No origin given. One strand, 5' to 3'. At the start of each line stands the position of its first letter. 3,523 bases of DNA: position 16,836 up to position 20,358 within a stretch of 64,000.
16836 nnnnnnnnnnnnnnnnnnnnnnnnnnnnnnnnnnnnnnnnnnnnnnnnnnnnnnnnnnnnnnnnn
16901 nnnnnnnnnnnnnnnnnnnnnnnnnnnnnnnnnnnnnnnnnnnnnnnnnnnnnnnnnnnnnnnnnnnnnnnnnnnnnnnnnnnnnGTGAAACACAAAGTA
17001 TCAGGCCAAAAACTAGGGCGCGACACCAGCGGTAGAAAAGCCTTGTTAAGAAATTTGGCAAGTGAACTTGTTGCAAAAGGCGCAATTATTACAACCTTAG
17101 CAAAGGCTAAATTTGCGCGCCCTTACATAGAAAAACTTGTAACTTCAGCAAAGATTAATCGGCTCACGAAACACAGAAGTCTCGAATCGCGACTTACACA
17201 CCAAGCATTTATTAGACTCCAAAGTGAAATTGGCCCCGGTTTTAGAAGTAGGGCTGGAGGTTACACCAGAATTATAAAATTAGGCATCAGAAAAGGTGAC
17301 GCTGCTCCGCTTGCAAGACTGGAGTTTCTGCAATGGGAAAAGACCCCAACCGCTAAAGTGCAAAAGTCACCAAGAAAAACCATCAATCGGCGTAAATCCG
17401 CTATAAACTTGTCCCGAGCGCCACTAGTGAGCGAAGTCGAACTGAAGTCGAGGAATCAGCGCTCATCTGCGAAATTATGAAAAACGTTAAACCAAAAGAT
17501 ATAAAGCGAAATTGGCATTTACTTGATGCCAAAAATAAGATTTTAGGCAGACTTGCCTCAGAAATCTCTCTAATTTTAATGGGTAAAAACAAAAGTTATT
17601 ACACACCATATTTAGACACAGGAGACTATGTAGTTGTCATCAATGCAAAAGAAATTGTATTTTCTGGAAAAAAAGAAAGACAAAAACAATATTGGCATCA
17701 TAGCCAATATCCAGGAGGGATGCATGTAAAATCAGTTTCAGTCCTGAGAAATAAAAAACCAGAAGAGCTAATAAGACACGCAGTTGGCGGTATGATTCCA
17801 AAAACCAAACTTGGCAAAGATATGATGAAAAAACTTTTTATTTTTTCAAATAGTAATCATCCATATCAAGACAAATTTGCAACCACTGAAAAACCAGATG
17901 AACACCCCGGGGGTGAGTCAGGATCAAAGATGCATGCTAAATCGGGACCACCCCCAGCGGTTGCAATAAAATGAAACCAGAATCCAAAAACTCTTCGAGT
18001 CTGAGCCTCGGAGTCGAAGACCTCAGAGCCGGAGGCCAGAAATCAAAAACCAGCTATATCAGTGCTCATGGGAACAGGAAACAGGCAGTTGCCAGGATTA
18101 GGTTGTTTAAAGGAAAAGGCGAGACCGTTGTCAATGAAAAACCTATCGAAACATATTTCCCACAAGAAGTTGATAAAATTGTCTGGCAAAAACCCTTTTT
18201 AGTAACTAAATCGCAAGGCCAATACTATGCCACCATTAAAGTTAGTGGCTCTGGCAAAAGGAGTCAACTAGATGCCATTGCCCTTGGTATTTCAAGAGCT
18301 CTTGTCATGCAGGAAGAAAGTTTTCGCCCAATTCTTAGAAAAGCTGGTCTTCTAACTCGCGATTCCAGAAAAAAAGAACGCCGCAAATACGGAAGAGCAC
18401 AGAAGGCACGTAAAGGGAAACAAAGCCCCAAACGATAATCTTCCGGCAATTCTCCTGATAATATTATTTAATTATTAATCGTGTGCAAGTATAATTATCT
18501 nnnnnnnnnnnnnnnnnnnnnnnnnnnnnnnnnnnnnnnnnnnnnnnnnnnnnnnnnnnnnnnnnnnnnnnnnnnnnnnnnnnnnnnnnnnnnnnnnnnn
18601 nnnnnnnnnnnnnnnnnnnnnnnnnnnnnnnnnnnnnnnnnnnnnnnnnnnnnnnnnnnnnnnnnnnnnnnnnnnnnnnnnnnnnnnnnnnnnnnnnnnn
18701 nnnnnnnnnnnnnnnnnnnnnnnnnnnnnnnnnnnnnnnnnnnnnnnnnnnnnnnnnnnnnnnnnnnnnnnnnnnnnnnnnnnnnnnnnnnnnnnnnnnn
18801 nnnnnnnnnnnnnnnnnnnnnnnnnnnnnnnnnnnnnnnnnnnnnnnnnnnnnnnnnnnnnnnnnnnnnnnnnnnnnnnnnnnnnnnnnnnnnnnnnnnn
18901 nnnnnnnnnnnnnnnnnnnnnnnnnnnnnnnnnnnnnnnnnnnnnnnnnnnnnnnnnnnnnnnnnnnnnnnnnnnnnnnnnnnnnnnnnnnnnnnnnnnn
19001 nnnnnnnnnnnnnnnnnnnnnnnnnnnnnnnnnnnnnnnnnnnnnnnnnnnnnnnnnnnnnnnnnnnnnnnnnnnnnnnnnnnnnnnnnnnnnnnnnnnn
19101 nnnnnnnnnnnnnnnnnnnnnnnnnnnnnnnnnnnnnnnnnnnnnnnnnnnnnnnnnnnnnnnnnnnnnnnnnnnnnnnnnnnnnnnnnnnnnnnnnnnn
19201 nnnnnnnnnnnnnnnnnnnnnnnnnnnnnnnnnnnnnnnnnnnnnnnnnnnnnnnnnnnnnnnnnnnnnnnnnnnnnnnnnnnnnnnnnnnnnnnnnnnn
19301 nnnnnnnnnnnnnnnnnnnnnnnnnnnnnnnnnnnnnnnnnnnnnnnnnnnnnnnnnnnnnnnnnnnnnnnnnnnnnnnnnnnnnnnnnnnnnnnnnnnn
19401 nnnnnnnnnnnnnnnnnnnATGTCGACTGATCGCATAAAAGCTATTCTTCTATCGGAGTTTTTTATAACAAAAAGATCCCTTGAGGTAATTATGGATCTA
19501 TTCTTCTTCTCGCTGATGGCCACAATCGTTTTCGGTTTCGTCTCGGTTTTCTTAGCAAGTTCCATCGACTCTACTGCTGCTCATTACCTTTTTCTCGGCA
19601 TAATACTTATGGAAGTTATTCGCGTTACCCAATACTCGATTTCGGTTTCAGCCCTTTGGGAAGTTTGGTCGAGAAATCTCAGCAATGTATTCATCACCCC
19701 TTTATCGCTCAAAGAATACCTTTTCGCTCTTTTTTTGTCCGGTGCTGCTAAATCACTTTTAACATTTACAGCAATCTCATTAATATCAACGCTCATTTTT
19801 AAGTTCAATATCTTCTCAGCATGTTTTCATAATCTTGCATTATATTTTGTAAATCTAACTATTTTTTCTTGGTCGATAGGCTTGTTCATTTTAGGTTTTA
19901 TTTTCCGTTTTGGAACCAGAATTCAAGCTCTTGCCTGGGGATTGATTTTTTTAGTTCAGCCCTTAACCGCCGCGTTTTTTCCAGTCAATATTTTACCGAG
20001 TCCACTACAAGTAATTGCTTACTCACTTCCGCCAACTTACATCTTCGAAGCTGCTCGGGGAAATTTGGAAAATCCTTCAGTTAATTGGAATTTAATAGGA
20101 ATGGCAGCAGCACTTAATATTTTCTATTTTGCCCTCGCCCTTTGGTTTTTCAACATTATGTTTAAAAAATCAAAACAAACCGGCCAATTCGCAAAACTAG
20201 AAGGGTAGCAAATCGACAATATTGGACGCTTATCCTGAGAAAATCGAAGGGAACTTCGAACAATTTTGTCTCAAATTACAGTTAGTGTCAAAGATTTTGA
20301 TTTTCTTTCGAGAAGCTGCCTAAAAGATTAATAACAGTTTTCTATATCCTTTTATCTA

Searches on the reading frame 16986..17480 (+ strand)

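Call 44: search_protein_families(library=pfam, proteins=[window:16986-17480:+], max_evalue=0.0001)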
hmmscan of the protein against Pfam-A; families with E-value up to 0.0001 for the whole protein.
window:16986-17480:+ (164 aa): 1 family
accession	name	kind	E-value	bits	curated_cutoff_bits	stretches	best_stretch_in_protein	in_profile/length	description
PF01196.24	Ribosomal_L17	-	1.7e-26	93.4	27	1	20-114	1-96/97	Ribosomal protein L17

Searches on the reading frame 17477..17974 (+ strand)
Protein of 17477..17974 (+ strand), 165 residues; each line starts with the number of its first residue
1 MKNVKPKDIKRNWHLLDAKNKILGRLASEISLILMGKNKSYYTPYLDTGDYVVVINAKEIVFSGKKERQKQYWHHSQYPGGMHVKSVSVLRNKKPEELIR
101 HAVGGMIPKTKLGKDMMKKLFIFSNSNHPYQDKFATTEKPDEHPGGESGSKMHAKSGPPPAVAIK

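Call 44: search_protein_families(library=pfam, proteins=[window:17477-17974:+], max_evalue=0.0001)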
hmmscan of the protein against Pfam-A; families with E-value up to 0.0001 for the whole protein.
window:17477-17974:+ (165 aa): 1 family
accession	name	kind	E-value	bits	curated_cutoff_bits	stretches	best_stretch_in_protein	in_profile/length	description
PF00572.24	Ribosomal_L13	-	2.6e-44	150.6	23.8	1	11-129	1-119/119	Ribosomal protein L13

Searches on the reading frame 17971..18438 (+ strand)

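Call 44: search_protein_families(library=pfam, proteins=[window:17971-18438:+], max_evalue=0.0001)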
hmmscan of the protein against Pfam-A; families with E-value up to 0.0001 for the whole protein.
window:17971-18438:+ (155 aa): 1 family
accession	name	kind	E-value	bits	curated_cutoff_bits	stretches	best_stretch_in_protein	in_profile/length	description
PF00380.25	Ribosomal_S9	-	4.4e-35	121.2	22.5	1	34-155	1-121/121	Ribosomal protein S9/S16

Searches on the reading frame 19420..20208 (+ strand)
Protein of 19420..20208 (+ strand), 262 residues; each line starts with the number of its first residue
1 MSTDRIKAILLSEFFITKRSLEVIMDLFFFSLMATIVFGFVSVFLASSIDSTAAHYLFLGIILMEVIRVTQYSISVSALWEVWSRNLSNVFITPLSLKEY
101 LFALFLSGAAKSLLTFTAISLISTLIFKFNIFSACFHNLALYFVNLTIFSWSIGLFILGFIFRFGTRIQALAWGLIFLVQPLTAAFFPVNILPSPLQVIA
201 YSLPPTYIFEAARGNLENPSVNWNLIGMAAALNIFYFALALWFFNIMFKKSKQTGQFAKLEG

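Call 44: search_protein_families(library=pfam, proteins=[window:19420-20208:+], max_evalue=0.0001)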
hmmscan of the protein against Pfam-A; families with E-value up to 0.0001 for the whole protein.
window:19420-20208:+ (262 aa): 2 families
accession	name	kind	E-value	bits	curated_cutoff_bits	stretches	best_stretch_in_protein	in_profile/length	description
PF01061.29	ABC2_membrane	-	5.5e-08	33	26.9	1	7-216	4-210/211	ABC-2 type transporter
PF12698.13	ABC2_membrane_3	-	1.1e-05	25.2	31.6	1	53-242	160-347/347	ABC-2 family transporter protein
